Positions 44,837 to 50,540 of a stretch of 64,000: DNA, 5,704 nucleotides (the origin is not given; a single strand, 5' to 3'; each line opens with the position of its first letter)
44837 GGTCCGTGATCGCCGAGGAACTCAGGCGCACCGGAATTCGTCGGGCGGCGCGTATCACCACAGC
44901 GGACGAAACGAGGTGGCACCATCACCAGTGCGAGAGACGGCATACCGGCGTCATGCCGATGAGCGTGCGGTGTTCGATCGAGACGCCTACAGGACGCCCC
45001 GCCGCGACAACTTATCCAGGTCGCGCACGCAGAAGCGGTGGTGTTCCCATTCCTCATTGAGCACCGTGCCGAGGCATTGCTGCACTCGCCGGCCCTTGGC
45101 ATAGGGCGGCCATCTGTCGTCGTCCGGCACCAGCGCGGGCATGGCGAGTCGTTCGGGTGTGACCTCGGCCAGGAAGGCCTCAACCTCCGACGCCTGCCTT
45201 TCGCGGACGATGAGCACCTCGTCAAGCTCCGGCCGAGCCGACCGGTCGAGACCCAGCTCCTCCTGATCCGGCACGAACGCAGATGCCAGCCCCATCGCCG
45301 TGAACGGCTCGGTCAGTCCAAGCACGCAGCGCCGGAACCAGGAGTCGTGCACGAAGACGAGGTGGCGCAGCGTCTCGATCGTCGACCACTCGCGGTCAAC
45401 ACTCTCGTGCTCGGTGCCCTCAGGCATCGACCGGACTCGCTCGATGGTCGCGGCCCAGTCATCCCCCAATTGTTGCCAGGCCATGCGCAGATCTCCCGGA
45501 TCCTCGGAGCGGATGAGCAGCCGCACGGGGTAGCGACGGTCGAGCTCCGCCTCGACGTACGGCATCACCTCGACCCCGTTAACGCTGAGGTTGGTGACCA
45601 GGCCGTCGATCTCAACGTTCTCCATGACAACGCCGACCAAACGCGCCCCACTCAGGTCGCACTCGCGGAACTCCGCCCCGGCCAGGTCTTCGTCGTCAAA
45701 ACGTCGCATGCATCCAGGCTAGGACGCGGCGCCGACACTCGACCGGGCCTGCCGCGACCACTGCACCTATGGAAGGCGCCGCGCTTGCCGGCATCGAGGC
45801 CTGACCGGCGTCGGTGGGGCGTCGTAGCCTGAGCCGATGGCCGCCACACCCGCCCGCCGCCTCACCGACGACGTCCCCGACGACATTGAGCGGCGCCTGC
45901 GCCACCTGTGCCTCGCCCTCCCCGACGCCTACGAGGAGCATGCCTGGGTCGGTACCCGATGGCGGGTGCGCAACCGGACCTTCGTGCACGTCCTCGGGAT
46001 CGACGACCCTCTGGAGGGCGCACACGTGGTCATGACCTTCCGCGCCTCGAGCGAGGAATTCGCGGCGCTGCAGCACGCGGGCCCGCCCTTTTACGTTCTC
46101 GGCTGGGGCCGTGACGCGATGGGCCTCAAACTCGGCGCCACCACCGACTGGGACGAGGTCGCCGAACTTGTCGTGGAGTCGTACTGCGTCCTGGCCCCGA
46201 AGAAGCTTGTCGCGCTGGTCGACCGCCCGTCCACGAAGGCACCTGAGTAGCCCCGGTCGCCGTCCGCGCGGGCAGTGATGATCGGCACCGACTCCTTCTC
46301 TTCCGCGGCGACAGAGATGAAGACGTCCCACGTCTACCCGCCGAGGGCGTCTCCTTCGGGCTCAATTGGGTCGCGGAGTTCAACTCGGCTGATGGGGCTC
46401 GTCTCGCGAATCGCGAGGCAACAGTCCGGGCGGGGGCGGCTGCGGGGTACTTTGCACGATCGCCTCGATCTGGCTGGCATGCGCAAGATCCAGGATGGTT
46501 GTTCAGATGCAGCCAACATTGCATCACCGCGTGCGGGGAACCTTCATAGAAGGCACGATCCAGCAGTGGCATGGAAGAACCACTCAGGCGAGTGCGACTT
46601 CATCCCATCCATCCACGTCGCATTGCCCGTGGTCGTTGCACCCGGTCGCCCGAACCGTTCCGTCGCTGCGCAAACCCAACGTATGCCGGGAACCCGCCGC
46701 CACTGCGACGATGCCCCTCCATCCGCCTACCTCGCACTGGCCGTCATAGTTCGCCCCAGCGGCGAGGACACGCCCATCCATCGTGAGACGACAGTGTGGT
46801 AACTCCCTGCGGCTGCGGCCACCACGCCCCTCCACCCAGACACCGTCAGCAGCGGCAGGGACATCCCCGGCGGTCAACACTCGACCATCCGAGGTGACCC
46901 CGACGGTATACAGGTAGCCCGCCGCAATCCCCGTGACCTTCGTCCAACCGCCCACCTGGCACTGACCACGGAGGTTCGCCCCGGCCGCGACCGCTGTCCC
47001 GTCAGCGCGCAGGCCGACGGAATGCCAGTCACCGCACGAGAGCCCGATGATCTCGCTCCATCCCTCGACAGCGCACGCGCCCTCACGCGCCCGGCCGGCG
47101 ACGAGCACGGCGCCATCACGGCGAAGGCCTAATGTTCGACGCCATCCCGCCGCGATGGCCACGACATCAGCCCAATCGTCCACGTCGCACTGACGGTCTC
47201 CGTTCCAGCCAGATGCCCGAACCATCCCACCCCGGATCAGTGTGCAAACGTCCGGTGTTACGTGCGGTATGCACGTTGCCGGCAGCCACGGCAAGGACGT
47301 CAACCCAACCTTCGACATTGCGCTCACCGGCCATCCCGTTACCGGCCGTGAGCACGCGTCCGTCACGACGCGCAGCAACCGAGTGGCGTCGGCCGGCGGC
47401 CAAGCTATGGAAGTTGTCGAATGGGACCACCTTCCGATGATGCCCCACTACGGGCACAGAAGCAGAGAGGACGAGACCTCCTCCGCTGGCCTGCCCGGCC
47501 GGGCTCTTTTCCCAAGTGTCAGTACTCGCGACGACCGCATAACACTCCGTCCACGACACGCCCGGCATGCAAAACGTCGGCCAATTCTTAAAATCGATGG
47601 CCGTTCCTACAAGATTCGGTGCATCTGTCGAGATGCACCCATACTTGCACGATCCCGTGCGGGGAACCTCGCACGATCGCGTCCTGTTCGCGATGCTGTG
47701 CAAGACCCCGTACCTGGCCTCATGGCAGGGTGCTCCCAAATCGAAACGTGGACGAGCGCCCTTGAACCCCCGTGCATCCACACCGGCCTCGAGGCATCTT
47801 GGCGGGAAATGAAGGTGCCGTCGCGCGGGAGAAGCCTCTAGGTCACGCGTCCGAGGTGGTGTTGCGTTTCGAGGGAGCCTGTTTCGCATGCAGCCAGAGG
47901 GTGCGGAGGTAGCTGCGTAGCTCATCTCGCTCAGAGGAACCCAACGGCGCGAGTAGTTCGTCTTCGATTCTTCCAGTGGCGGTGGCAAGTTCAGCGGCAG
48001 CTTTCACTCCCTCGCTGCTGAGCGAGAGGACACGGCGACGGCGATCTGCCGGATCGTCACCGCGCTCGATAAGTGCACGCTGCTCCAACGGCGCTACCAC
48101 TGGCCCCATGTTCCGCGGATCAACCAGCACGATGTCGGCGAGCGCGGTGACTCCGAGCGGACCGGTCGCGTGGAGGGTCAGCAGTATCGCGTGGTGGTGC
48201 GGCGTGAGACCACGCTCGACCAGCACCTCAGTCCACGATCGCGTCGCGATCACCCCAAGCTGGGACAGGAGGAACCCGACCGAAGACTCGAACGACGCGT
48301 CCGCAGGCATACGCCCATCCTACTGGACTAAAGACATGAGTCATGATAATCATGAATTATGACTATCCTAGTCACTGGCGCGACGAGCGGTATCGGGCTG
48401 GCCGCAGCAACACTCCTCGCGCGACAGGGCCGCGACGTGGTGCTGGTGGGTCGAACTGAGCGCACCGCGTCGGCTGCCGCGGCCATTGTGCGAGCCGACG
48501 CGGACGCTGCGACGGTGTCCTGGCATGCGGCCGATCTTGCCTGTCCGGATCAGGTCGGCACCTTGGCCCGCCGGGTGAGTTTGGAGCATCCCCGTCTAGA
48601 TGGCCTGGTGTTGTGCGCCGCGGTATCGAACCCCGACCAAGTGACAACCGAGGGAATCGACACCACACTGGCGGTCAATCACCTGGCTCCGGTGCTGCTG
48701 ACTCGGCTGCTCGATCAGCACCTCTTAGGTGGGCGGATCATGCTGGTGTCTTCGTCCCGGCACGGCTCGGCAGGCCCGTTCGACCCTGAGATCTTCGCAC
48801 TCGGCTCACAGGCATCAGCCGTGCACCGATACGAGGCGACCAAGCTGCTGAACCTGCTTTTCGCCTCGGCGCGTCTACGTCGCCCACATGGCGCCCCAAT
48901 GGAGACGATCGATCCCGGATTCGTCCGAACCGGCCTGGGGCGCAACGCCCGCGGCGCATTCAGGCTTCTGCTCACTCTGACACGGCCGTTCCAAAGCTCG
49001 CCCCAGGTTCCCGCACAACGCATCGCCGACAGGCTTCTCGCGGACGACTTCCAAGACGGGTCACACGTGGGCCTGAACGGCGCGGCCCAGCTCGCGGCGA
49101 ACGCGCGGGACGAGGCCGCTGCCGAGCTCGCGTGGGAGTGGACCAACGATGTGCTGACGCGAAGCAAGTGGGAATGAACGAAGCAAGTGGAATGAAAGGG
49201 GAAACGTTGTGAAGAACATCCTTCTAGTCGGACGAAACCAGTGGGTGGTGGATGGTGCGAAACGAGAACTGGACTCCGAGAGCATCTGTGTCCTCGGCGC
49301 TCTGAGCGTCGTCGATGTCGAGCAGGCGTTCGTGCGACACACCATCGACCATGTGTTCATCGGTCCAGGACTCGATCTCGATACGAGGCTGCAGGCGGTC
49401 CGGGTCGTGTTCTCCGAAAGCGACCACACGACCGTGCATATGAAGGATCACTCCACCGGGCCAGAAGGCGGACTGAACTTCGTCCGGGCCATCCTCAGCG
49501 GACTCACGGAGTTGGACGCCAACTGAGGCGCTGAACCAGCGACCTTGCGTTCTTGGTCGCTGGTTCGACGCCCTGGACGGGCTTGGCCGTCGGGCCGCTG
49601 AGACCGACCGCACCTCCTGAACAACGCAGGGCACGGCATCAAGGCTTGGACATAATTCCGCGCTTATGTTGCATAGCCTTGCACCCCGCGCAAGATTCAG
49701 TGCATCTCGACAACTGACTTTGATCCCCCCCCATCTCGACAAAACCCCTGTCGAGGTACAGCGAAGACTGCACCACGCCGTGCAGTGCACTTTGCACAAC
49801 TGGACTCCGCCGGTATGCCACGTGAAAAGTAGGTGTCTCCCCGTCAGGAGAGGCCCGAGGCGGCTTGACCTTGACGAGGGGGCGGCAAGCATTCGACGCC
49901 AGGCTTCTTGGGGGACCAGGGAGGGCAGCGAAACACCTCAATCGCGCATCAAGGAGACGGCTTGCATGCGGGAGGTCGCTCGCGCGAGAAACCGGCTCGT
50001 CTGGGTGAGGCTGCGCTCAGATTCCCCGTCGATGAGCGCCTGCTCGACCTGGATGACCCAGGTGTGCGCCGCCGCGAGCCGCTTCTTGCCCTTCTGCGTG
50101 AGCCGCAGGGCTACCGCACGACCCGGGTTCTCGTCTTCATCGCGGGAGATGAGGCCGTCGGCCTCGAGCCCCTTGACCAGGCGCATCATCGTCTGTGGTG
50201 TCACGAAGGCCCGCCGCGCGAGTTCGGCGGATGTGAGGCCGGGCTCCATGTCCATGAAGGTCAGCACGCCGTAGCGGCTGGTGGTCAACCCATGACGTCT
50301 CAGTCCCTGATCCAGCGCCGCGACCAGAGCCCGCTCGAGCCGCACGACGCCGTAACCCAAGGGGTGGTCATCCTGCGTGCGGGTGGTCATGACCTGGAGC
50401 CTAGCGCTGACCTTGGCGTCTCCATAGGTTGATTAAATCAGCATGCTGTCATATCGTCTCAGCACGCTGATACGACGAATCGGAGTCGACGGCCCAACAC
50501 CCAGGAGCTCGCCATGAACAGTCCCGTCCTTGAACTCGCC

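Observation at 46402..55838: Unrecognised repeat family: seven same-orientation copies that bound five small gene modules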

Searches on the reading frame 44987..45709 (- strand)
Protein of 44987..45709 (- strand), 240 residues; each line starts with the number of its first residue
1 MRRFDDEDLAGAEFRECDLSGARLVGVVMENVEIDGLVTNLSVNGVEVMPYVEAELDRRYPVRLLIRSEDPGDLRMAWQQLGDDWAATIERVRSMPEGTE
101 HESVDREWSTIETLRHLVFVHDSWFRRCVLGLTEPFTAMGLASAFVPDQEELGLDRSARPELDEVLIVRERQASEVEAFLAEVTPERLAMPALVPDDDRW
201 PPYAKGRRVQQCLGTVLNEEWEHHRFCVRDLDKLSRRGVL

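Call 53: search_protein_families(library=pfam, proteins=[window:44987-45709:-], max_evalue=0.0001)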
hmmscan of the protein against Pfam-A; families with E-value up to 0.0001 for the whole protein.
window:44987-45709:- (240 aa): 1 family
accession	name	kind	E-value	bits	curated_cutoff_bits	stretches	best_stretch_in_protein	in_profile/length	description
PF12867.12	DinB_2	-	1e-13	52.3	24.8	1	81-226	2-127/128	DinB superfamily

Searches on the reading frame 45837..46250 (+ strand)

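Call 10: search_protein_families(library=pfam, proteins=[window:45837-46250:+], max_evalue=0.01)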
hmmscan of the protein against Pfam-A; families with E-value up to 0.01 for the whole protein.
window:45837-46250:+ (137 aa): 1 family
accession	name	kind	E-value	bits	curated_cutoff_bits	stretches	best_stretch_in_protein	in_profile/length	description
PF04237.18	YjbR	-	6.5e-10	40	30.1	1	26-116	1-86/88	YjbR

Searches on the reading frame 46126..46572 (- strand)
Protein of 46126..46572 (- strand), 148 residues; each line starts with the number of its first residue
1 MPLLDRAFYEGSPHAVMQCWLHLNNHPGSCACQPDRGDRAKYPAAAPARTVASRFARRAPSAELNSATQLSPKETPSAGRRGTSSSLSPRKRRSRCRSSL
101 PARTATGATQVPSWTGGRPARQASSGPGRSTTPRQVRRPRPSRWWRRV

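Call 10: search_protein_families(library=pfam, proteins=[window:46126-46572:-], max_evalue=0.01)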
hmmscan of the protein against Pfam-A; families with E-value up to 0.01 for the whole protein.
window:46126-46572:- (148 aa): 0 families

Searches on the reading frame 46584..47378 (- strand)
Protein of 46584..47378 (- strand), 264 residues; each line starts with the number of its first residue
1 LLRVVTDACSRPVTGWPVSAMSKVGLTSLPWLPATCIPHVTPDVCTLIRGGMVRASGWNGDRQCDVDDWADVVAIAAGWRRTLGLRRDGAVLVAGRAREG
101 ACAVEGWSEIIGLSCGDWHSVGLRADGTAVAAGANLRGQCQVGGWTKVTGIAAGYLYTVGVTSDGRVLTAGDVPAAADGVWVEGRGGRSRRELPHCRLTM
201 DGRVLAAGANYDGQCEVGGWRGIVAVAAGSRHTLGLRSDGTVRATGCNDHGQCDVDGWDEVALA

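Call 9: search_protein_families(library=pfam, proteins=[window:46584-47378:-], max_evalue=0.01)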
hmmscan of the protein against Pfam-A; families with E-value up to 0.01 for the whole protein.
window:46584-47378:- (264 aa): 4 families
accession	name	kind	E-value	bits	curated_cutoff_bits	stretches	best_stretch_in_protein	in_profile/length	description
PF13540.12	RCC1_2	-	5.1e-32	109.3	22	4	223-252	1-30/30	Regulator of chromosome condensation (RCC1) repeat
PF25390.1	WD40_RLD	-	3.6e-15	56.6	150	1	221-256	31-66/363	RCC1-like domain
PF00415.24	RCC1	-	3.5e-05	24.7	21.7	0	201-218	1-18/50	Regulator of chromosome condensation (RCC1) repeat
PF15589.11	Imm21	-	0.0089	16.5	30.7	0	206-236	32-62/159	Immunity protein 21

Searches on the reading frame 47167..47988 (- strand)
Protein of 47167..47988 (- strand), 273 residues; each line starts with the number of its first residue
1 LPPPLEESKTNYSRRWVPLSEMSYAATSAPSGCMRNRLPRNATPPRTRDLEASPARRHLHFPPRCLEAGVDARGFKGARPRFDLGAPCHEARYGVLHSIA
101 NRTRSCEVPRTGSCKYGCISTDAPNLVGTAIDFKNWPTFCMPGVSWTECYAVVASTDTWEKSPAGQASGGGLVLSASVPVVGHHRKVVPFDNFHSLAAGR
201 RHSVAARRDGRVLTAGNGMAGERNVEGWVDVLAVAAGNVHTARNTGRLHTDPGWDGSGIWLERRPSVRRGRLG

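Call 9: search_protein_families(library=pfam, proteins=[window:47167-47988:-], max_evalue=0.01)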
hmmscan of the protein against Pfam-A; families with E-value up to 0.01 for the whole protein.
window:47167-47988:- (273 aa): 2 families
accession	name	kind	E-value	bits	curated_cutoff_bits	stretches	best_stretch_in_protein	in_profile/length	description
PF13540.12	RCC1_2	-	2.1e-05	24.6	22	1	194-217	2-25/30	Regulator of chromosome condensation (RCC1) repeat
PF25390.1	WD40_RLD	-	0.0024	17.7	150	1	191-221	142-172/363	RCC1-like domain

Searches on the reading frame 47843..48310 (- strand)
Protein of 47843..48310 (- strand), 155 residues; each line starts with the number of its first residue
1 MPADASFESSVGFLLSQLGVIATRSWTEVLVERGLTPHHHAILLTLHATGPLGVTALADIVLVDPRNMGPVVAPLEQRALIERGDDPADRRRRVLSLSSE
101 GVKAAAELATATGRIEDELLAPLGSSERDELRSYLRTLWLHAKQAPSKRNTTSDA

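Call 9: search_protein_families(library=pfam, proteins=[window:47843-48310:-], max_evalue=0.01)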
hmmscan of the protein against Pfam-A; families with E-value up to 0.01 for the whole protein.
window:47843-48310:- (155 aa): 4 families
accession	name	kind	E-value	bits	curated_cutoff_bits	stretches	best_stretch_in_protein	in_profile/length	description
PF01047.28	MarR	-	8.1e-10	38.9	24.6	1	35-91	1-57/59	MarR family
PF12802.13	MarR_2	-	4.1e-07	30.5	27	1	34-92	2-61/61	MarR family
PF25212.1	HVO_A0114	-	0.00034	20.8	27.6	1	31-88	16-73/84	HVO_A0114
PF21863.2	HTH_67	-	0.0066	16.5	27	1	29-138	162-257/268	Helix-turn-helix family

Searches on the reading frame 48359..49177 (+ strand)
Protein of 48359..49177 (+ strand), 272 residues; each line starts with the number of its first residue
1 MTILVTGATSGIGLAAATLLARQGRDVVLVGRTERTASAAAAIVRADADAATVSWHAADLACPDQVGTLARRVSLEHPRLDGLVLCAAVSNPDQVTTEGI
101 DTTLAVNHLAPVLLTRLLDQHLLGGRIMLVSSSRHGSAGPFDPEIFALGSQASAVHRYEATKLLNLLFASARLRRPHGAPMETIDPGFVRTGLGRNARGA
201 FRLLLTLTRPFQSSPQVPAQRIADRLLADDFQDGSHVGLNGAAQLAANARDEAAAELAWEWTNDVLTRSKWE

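Call 9: search_protein_families(library=pfam, proteins=[window:48359-49177:+], max_evalue=0.01)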
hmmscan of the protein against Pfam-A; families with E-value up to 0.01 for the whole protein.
window:48359-49177:+ (272 aa): 4 families
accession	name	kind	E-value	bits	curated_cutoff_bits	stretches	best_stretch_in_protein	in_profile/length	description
PF00106.31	adh_short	-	7.4e-20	71.7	26.6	1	2-133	2-137/195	short chain dehydrogenase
PF13561.12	adh_short_C2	-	6.1e-15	55.9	27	1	7-141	1-139/236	Enoyl-(Acyl carrier protein) reductase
PF08659.16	KR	-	8.6e-12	45.8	22.6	1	2-135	2-138/180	KR domain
PF01370.27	Epimerase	-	5.4e-06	26.4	20.9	1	3-163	1-147/240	NAD dependent epimerase/dehydratase family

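Call 54: find_encoding_contigs(protein=window:48359-49177:+, flank=10000, max_places=6)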
Protein window:48359-49177:+ (272 aa): 21 contigs read that carry it; 6 places shown.
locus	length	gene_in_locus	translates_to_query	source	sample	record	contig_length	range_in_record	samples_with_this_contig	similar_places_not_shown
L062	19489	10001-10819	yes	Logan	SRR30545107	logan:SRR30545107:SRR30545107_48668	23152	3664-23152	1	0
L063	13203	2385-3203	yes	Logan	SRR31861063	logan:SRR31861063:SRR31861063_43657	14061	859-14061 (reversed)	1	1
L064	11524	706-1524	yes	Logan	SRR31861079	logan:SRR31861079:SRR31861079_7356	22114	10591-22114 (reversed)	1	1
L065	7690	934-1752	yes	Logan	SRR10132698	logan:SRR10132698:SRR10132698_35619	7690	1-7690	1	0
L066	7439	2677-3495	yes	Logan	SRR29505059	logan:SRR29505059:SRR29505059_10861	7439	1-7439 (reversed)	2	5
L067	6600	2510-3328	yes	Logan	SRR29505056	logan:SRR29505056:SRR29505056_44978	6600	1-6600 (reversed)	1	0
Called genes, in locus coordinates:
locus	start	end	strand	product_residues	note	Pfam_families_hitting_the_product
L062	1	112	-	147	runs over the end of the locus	-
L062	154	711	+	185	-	PF00440:TetR_N (faint)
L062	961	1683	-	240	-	PF12867:DinB_2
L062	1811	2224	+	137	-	PF04237:YjbR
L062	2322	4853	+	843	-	PF03235:GmrSD_N, PF07510:GmrSD_C, PF18755:RAMA, PF14267:DUF4357 (weak), PF14088:DUF4268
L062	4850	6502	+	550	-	PF01555:N6_N4_Mtase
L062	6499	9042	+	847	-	PF04851:ResIII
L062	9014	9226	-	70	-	-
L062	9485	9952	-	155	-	PF12802:MarR_2, PF01047:MarR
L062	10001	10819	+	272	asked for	PF00106:adh_short, PF01370:Epimerase (weak), PF08659:KR, PF13561:adh_short_C2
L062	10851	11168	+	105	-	-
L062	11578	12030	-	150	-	PF12802:MarR_2, PF01047:MarR (weak)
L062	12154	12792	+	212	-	-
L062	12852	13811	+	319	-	PF07366:SnoaL (weak), PF12680:SnoaL_2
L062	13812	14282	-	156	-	-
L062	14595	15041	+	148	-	PF02861:Clp_N (faint)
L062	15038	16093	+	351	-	PF00144:Beta-lactamase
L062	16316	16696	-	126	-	-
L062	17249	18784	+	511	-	PF00743:FMO-like (weak), PF01946:Thi4 (weak), PF07992:Pyr_redox_2 (weak), PF13450:NAD_binding_8, PF13738:Pyr_redox_3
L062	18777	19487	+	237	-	?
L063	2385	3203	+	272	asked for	PF00106:adh_short, PF01370:Epimerase (weak), PF08659:KR, PF13561:adh_short_C2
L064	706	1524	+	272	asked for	PF00106:adh_short, PF01370:Epimerase (weak), PF08659:KR, PF13561:adh_short_C2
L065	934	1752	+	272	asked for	PF00106:adh_short, PF01370:Epimerase (weak), PF08659:KR, PF13561:adh_short_C2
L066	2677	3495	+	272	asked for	PF00106:adh_short, PF01370:Epimerase (weak), PF08659:KR, PF13561:adh_short_C2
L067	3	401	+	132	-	?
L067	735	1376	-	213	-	-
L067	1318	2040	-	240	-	PF13540:RCC1_2 (faint)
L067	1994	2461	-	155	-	PF12802:MarR_2, PF01047:MarR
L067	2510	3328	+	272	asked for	PF00106:adh_short, PF01370:Epimerase (weak), PF08659:KR, PF13561:adh_short_C2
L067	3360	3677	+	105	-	-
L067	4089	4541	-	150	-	PF12802:MarR_2, PF01047:MarR (weak)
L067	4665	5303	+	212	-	-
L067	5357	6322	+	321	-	PF07366:SnoaL (weak), PF12680:SnoaL_2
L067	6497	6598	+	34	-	?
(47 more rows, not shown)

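Call 72: search_protein_families(library=pfam, proteins=[L062:2322-4853:+], max_evalue=0.001)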
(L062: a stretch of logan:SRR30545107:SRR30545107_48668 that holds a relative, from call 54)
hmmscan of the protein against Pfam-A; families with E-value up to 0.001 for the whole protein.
L062:2322-4853:+ (843 aa): 5 families
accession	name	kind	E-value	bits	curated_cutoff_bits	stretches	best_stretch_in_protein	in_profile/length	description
PF03235.19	GmrSD_N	-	9.8e-33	114.4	33.2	1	10-236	3-199/199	GmrSD restriction endonuclease, N-terminal domain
PF07510.16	GmrSD_C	-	2.2e-21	76.6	23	1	440-584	3-137/138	GmrSD restriction endonucleases, C-terminal domain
PF14088.11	DUF4268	-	1.6e-20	74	27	1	700-836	1-139/140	Domain of unknown function (DUF4268)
PF18755.6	RAMA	-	6.5e-17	61.9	35.2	1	598-691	6-101/107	Restriction Enzyme Adenine Methylase Associated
PF14267.11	DUF4357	-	7.5e-08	32.6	38.4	1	655-684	25-54/54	Domain of unknown function (DUF4357)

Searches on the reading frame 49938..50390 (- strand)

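Call 9: search_protein_families(library=pfam, proteins=[window:49938-50390:-], max_evalue=0.01)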
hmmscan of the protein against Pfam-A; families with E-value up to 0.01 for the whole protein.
window:49938-50390:- (150 aa): 10 families
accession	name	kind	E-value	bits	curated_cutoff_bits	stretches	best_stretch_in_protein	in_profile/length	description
PF12802.13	MarR_2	-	2.5e-14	53.6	27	1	33-92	1-61/61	MarR family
PF01047.28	MarR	-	4.2e-08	33.4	24.6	1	35-93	1-59/59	MarR family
PF22381.2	Staph_reg_Sar_Rot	-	1.8e-05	25.2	27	1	30-104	7-81/85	Transcriptional regulator SarA/Rot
PF13463.12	HTH_27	-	6e-05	23.7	22.2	1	43-101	9-68/68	Winged helix DNA-binding domain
PF13412.12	HTH_24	-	0.00013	21.9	21.9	1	49-81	15-47/48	Winged helix-turn-helix DNA-binding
PF13545.12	HTH_Crp_2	-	0.00045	20.6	27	1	49-83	20-55/70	Crp-like helix-turn-helix domain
PF12840.13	HTH_20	-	0.0029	18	27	0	39-81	6-48/51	Helix-turn-helix domain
PF01638.23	HxlR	-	0.0037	17.5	20.8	1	55-103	22-71/91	HxlR-like helix-turn-helix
PF25213.1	HVO_A0261_N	-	0.0037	17.5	35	1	38-87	12-60/86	HVO_A0261 N-terminal domain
PF09339.16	HTH_IclR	-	0.0049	17.1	22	0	45-85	12-52/52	IclR helix-turn-helix domain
